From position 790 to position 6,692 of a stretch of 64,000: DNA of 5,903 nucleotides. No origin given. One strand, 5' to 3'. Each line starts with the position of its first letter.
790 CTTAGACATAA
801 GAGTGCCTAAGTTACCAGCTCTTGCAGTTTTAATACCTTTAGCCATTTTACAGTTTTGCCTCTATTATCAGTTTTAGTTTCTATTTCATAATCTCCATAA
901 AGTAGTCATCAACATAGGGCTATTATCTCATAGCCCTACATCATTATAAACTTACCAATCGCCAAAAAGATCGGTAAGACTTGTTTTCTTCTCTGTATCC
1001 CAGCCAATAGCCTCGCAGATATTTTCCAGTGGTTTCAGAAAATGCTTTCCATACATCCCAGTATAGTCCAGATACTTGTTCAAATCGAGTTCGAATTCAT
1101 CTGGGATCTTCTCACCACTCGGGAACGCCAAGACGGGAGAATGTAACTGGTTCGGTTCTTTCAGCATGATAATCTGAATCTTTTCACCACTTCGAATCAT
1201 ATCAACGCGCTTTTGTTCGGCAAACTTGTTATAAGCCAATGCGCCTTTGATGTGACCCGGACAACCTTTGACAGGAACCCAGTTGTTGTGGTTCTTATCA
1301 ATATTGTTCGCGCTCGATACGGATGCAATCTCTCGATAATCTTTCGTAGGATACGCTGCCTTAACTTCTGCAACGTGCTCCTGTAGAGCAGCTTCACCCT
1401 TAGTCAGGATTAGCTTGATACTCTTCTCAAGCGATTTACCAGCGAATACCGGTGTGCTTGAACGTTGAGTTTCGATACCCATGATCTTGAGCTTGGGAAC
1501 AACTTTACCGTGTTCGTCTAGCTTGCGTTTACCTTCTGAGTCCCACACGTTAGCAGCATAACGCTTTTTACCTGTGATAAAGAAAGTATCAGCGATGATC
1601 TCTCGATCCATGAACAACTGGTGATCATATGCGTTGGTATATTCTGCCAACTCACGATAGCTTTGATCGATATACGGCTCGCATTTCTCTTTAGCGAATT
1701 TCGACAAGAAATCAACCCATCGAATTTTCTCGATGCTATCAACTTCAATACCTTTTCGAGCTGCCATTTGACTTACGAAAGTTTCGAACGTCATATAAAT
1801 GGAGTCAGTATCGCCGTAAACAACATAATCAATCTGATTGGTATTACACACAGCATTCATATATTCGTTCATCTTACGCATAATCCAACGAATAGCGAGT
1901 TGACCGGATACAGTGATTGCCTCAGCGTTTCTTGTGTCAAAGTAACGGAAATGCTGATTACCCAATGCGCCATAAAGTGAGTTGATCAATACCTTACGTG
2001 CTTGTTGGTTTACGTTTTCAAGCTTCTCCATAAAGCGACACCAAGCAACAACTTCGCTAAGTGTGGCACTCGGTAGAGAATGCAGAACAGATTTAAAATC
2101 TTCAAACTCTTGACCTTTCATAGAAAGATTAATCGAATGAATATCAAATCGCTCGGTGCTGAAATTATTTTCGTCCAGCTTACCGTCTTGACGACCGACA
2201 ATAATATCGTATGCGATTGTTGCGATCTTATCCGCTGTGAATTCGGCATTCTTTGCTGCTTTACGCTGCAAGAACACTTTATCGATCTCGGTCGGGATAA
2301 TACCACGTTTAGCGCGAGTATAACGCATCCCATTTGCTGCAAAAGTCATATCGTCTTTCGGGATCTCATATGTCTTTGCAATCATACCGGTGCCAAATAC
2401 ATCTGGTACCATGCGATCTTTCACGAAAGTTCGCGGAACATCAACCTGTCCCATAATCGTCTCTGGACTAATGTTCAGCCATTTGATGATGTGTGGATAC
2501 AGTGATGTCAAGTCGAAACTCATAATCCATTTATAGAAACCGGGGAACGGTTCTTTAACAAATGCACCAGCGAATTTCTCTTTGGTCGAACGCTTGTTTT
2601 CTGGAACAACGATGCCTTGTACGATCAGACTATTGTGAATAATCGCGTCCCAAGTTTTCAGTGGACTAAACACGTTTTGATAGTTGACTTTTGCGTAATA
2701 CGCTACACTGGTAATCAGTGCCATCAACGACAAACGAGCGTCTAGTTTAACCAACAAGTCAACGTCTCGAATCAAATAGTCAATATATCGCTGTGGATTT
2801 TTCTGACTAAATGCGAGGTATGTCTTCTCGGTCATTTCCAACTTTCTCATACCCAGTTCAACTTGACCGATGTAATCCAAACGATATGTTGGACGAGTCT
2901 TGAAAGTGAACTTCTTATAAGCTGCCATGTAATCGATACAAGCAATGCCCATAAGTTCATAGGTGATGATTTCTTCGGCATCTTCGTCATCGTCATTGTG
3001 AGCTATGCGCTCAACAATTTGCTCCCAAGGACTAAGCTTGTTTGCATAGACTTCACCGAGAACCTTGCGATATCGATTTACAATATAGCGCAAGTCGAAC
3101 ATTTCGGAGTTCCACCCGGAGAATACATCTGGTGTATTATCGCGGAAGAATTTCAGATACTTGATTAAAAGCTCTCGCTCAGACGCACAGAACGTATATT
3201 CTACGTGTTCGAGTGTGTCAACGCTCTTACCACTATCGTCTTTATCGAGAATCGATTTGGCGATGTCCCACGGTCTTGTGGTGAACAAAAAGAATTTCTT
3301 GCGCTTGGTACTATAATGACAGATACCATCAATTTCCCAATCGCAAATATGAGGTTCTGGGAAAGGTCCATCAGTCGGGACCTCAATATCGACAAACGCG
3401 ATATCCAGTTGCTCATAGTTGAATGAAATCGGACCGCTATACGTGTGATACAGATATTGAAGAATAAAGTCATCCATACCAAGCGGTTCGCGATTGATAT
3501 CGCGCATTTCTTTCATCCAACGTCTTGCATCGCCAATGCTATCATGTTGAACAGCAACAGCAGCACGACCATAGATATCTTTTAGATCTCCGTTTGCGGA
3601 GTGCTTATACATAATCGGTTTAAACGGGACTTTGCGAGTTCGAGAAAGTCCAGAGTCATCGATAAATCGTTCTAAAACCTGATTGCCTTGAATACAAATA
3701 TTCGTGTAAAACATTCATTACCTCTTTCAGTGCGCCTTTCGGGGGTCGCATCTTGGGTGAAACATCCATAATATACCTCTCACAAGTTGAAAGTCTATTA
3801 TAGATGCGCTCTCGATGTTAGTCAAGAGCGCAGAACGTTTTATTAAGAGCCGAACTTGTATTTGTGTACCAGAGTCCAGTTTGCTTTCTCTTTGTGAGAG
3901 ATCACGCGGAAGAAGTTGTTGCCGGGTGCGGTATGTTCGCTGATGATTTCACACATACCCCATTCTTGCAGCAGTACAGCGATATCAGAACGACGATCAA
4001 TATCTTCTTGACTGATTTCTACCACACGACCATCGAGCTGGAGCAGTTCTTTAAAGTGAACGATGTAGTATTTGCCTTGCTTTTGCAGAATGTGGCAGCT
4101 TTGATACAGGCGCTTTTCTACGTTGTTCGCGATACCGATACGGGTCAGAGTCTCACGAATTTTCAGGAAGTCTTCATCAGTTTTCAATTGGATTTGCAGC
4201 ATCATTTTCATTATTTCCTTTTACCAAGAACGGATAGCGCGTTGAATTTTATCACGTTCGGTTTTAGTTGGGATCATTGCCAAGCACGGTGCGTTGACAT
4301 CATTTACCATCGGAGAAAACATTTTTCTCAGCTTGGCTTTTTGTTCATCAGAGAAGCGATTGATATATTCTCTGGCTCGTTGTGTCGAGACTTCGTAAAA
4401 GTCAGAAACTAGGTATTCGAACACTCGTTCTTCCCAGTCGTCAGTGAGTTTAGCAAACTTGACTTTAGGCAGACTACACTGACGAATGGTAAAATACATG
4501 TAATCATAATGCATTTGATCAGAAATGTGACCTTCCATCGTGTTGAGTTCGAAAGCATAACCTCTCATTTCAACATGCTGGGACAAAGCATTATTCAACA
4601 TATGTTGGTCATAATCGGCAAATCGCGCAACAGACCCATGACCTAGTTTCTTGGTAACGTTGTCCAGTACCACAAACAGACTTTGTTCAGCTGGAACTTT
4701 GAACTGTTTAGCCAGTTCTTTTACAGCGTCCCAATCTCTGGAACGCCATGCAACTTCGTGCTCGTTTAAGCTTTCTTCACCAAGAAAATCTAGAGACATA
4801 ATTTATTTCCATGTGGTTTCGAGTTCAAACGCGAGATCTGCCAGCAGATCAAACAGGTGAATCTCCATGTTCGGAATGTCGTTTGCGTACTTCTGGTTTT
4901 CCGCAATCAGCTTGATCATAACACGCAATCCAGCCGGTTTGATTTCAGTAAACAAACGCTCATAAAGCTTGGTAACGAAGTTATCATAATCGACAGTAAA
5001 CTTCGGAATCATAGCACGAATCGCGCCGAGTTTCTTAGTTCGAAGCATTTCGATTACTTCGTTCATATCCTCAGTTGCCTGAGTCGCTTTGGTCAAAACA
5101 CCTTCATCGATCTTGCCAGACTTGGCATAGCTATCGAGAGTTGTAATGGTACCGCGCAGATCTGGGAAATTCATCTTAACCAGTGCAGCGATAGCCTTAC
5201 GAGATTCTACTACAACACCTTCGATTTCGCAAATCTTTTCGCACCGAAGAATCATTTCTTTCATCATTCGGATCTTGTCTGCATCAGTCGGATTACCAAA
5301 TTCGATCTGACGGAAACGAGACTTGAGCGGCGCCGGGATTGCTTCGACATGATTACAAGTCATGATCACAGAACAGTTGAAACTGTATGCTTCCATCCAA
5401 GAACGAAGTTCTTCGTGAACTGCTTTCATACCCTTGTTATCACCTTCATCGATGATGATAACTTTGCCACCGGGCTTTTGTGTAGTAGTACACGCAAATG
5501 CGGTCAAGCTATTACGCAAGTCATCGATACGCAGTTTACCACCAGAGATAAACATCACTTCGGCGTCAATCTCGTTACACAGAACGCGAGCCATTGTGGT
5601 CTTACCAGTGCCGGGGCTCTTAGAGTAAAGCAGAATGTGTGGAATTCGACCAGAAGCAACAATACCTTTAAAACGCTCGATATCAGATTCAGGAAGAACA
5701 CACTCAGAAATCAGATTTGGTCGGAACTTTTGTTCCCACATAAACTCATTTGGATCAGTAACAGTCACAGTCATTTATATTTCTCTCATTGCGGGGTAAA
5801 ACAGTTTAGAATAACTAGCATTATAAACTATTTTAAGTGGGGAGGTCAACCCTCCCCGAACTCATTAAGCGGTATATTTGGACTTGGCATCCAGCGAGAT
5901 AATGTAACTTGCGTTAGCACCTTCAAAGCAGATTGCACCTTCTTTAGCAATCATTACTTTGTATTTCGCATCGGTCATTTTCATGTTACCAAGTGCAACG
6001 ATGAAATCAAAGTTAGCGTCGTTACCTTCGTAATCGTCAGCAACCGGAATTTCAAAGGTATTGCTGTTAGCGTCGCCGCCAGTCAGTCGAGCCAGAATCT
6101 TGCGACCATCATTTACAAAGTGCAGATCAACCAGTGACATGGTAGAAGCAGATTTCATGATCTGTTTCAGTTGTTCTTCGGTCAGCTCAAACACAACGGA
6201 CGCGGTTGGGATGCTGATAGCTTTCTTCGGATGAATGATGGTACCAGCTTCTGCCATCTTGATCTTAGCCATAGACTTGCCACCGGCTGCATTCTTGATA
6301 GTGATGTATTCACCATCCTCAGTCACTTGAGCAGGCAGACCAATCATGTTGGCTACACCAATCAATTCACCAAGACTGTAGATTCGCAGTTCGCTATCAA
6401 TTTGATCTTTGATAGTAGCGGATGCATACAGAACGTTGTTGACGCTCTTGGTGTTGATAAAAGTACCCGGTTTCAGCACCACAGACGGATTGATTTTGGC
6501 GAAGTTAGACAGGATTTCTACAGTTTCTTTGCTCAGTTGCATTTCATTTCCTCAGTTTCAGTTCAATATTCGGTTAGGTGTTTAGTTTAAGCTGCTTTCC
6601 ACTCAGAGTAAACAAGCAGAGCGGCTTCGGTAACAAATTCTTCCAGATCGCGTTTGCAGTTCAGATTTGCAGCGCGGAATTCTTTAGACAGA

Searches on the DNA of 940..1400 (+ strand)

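Call 71: search_dna_similar(query=window:940-1400:+, collection=phages, mode=distant, max_rows=30)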
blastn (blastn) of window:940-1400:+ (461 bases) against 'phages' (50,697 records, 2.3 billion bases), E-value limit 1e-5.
Records with a match: 28; places in all: 28; records where one place covers at least 80% of the query: 15.
Best place of each record, by identity: >=99% 5; 60-80% 23.
By first word of the organism name: Aeromonas 23; Vibrio 2; Serratia 2; Cronobacter 1.
By host as written in the record: Aeromonas salmonicida 10; Aeromonas hydrophila 7; Aeromonas salmonicida subsp. salmonicida 4; - 2; Serratia marcescens 2; Aeromonas hydrophila BIOTECH 10089 1; Vibrio natriegens Vmax 1; Cronobacter dublinensis NCTC 9844 1.
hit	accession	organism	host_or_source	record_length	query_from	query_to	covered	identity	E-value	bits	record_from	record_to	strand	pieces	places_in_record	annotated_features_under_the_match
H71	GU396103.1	Aeromonas phage PX29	Aeromonas salmonicida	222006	1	461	100%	100.0%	0e+0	832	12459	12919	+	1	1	43: gp43 DNA polymerase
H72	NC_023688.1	Aeromonas phage PX29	Aeromonas salmonicida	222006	1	461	100%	100.0%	0e+0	832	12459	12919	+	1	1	43: DNA polymerase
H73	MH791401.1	Aeromonas phage AsFcp_2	Aeromonas salmonicida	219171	1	461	100%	99.3%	0e+0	819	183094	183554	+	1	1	DNA polymerase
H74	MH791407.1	Aeromonas phage AsFcp_4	Aeromonas salmonicida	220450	1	461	100%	99.3%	0e+0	819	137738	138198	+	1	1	DNA polymerase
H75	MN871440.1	Aeromonas phage AsFcp_1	Aeromonas salmonicida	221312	1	461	100%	99.3%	0e+0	819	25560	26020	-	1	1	record has no annotation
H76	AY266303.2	Aeromonas phage Aeh1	Aeromonas hydrophila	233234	5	461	99%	76.3%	1e-89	335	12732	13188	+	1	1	43: DNA polymerase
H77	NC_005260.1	Aeromonas phage Aeh1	Aeromonas hydrophila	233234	5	461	99%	76.3%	1e-89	335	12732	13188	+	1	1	43: DNA polymerase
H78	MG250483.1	Aeromonas phage Ah1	Aeromonas hydrophila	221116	5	437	94%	77.1%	5e-89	333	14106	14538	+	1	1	DNA polymerase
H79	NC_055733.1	Aeromonas phage Ah1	Aeromonas hydrophila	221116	5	437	94%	77.1%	5e-89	333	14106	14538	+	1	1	DNA polymerase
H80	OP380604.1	Aeromonas phage avDM12-TAAL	Aeromonas hydrophila BIOTECH 10089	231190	5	437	94%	76.8%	3e-86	324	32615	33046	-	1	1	DNA-directed DNA polymerase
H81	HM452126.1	Aeromonas phage phiAS5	Aeromonas salmonicida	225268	26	459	94%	73.5%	8e-68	262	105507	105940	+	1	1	DNA polymerase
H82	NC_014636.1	Aeromonas phage phiAS5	Aeromonas salmonicida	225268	26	459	94%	73.5%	8e-68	262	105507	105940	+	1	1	DNA polymerase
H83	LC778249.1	Aeromonas phage phiWae14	urban sewage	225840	26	459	94%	73.2%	3e-66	258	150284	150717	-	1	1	DNA polymerase elongation subunit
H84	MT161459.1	Aeromonas phage Ahp1_CNU-2021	Aeromonas hydrophila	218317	86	450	79%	72.8%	2e-44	185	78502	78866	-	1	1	hypothetical protein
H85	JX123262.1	Aeromonas phage CC2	Aeromonas hydrophila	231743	61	438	82%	64.2%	5e-7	62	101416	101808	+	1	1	core DNA polymerase of replisome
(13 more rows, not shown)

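Call 72: get_annotated_region(hit=H77, flank=60)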
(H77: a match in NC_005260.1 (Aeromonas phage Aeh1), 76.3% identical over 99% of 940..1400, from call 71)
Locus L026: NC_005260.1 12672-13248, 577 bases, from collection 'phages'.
description: Aeromonas phage Aeh1, complete genome.
organism: Aeromonas phage Aeh1 (NCBI taxid 2880362)
taxonomy: Viruses; Duplodnaviria; Heunggongvirae; Uroviricota; Caudoviricetes; Straboviridae; Cinqassovirus; Cinqassovirus aeh1
host: Aeromonas hydrophila; source: -; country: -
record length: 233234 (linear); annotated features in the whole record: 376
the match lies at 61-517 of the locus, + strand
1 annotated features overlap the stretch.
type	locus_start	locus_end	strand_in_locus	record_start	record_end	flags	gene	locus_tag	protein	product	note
CDS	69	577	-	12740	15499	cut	43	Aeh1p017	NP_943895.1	DNA polymerase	gp43; possesses DNA synthesis, 3' to 5' exonuclease (ssDNA), dNTP binding, and DNA binding activities; belongs to the ...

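Call 73: get_annotated_region(hit=H79, flank=60)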
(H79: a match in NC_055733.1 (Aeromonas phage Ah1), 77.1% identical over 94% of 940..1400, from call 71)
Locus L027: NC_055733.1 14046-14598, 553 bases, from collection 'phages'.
description: Aeromonas phage Ah1, complete genome.
organism: Aeromonas phage Ah1 (NCBI taxid 2053701)
taxonomy: Viruses; Duplodnaviria; Heunggongvirae; Uroviricota; Caudoviricetes; Straboviridae; Cinqassovirus; Cinqassovirus ah1
host: Aeromonas hydrophila; source: wastewater; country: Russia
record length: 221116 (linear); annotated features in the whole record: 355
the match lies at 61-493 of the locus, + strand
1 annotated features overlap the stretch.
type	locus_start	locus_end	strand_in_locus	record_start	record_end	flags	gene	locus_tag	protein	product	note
CDS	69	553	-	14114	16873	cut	-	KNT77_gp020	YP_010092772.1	DNA polymerase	-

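Call 74: get_annotated_region(hit=H82, flank=80)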
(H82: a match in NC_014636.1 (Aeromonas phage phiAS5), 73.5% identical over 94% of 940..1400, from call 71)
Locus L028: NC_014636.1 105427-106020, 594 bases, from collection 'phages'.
description: Aeromonas phage phiAS5, complete genome.
organism: Aeromonas phage phiAS5 (NCBI taxid 879630)
taxonomy: Viruses; Duplodnaviria; Heunggongvirae; Uroviricota; Caudoviricetes; Straboviridae; Chrysonvirus; Chrysonvirus as5
host: Aeromonas salmonicida; source: river; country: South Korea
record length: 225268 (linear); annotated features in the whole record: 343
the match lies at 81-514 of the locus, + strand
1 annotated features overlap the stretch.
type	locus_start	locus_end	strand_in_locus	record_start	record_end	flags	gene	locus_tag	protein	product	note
CDS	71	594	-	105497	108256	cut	-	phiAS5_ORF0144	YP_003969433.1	DNA polymerase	-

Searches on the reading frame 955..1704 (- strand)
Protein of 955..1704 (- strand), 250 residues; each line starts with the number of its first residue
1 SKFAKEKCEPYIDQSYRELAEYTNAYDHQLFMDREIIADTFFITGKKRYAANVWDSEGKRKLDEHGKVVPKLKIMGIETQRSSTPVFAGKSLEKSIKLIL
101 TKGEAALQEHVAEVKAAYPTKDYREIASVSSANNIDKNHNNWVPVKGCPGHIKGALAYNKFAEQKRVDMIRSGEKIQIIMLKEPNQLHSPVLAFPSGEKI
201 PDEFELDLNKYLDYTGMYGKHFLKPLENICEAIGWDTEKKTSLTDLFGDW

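Call 52: find_homologous_proteins(query=window:955-1704:-, max_evalue=0.00001)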
Query window:955-1704:- (250 aa): 335 proteins with E <= 0.00001 among 855 candidates; the best 120 are listed.
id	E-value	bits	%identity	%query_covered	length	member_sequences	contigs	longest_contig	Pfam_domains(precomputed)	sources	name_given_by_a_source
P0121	5.1e-114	398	71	99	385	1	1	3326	PF00136.27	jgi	-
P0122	2.2e-98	347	64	98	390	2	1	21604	PF00136.27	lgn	-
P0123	3.6e-92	326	60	98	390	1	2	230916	PF00136.27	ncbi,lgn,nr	ncbi:core DNA polymerase of replisome [Aeromonas phage ZPAH1]|nr:core DNA polymerase of replisome [A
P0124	7.2e-92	326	61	98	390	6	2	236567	PF00136.27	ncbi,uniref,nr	ncbi:gp43B core DNA polymerase of replisome [Aeromonas phage 65]|uniref:DNA-directed DNA polymerase 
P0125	2.5e-90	320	61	99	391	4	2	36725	PF00136.27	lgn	-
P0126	2.3e-77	278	51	98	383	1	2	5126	PF00136.27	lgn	-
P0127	1.6e-71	259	55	89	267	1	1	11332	PF14890.12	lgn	-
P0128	1.3e-60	223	51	98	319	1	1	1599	PF14890.12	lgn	-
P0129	3.6e-59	218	47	99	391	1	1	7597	PF00136.27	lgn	-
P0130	8.5e-59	217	47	98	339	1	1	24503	PF00136.27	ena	-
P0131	1.3e-56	210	47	98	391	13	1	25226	PF00136.27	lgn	-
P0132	1.6e-56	210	46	96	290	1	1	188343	PF00136.27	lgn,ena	-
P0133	2.2e-56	209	49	95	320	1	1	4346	PF00136.27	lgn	-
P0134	2.6e-56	209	46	98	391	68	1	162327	PF00136.27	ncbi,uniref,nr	ncbi:DNA polymerase [Stenotrophomonas phage IME13]|uniref:DNA-directed DNA polymerase n=1 Tax=Stenot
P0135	4.8e-56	208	46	98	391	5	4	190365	PF00136.27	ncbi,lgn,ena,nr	ncbi:DNA-directed DNA polymerase [Aeromonas phage B614]|nr:DNA-directed DNA polymerase [Aeromonas ph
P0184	1.6e-46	177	44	98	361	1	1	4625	PF00136.27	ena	-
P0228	4.5e-43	166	40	97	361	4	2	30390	PF00136.27,PF20286.4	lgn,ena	-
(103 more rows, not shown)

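Call 80: find_encoding_contigs(protein=P0184, flank=3000, max_places=3)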
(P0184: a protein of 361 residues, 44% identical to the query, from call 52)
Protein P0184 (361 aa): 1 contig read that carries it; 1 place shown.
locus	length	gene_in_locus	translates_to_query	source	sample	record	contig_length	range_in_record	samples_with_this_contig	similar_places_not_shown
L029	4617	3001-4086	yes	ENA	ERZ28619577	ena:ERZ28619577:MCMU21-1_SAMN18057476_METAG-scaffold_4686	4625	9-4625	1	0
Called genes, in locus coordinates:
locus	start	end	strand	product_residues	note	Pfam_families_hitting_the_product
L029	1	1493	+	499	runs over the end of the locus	?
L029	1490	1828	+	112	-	-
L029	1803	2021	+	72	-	-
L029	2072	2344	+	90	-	-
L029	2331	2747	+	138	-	-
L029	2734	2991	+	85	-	-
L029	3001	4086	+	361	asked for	PF00136:DNA_pol_B (weak)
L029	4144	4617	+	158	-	?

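Call 81: find_encoding_contigs(protein=P0228, flank=10000, max_places=4)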
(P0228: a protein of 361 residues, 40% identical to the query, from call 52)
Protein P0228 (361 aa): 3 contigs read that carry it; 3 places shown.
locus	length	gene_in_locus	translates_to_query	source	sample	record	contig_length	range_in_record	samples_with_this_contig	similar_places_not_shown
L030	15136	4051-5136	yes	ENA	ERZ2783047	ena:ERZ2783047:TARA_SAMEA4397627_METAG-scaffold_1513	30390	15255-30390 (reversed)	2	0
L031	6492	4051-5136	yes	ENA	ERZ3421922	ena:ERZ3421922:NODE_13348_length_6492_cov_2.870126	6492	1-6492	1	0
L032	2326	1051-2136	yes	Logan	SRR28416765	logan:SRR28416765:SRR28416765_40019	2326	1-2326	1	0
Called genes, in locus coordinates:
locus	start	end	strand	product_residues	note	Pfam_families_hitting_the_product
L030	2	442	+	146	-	?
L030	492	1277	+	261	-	PF02086:MethyltransfD12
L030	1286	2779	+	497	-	PF03104:DNA_pol_B_exo1, PF00136:DNA_pol_B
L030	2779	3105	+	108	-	-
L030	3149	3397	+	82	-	-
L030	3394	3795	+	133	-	-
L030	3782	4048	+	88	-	-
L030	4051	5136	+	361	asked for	PF20286:divDNApol (faint), PF00136:DNA_pol_B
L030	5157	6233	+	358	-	PF00154:RecA_N, PF21134:T4_UVSX_C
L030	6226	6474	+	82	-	-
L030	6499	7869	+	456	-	PF03796:DnaB_C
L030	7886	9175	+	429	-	PF05970:PIF1 (faint), PF13604:AAA_30, PF01443:Viral_helicase1 (weak), PF13245:AAA_19, PF13401:AAA_22 (faint), PF13538:UvrD_C_2 (weak)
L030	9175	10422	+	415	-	PF20691:TAGT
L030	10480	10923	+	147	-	PF00383:dCMP_cyt_deam_1, PF14437:MafB19-deam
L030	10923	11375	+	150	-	-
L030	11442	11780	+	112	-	-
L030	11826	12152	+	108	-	PF26991:DUF8317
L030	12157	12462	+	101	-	PF23799:DUF7175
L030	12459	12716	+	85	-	-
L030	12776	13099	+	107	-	PF10902:WYL_2 (weak)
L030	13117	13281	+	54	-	-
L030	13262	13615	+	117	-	-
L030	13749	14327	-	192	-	-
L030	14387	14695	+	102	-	-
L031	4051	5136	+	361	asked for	PF20286:divDNApol (faint), PF00136:DNA_pol_B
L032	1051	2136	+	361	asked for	PF20286:divDNApol (faint), PF00136:DNA_pol_B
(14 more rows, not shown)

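Call 84: search_protein_families(library=pfam, proteins=[L030:9175-10422:+], max_evalue=0.001)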
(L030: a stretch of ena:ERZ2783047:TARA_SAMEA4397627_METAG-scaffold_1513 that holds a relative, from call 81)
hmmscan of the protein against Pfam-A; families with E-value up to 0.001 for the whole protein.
L030:9175-10422:+ (415 aa): 1 family
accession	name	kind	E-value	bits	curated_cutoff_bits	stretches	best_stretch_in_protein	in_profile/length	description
PF20691.3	TAGT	-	3.5e-45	154.9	27.5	1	112-324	1-205/205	TET-Associated Glycosyltransferase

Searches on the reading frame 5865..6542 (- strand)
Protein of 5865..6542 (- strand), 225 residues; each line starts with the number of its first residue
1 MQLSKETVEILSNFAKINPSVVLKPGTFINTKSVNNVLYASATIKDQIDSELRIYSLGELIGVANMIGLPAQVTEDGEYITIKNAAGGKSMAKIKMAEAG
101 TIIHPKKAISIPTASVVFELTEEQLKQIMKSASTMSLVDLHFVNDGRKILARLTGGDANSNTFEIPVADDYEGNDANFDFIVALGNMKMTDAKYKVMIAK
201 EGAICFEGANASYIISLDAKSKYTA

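Call 42: search_protein_families(library=pfam, proteins=[window:5865-6542:-], max_evalue=0.01)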
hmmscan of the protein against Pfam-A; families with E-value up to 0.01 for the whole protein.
window:5865-6542:- (225 aa): 2 families
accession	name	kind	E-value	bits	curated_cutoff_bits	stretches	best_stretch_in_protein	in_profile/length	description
PF09116.15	gp45-slide_C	-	1.5e-15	57.6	25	1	117-219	1-105/105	gp45 sliding clamp, C terminal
PF02916.20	DNA_PPF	-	0.0041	18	25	1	2-66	2-68/116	DNA polymerase processivity factor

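Call 91: search_solved_structures(query=window:5865-6542:-, max_evalue=0.001, show_alignments=1)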
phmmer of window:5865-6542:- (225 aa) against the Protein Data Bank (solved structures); distinct sequences matched with E-value up to 0.001: 3.
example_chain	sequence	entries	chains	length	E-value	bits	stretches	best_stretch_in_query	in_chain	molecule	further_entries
1czd_A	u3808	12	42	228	8.6e-33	116.7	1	1-222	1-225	DNA POLYMERASE ACCESSORY PROTEIN G45 | DNA polymerase processivity component | Sliding clamp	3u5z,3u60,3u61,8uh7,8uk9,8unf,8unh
6drt_A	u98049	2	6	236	9.4e-33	116.6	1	1-222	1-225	DNA polymerase clamp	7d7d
1b77_A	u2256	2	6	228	4e-31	111.3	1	1-222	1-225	PROTEIN (SLIDING CLAMP) | DNA POLYMERASE PROCESSIVITY COMPONENT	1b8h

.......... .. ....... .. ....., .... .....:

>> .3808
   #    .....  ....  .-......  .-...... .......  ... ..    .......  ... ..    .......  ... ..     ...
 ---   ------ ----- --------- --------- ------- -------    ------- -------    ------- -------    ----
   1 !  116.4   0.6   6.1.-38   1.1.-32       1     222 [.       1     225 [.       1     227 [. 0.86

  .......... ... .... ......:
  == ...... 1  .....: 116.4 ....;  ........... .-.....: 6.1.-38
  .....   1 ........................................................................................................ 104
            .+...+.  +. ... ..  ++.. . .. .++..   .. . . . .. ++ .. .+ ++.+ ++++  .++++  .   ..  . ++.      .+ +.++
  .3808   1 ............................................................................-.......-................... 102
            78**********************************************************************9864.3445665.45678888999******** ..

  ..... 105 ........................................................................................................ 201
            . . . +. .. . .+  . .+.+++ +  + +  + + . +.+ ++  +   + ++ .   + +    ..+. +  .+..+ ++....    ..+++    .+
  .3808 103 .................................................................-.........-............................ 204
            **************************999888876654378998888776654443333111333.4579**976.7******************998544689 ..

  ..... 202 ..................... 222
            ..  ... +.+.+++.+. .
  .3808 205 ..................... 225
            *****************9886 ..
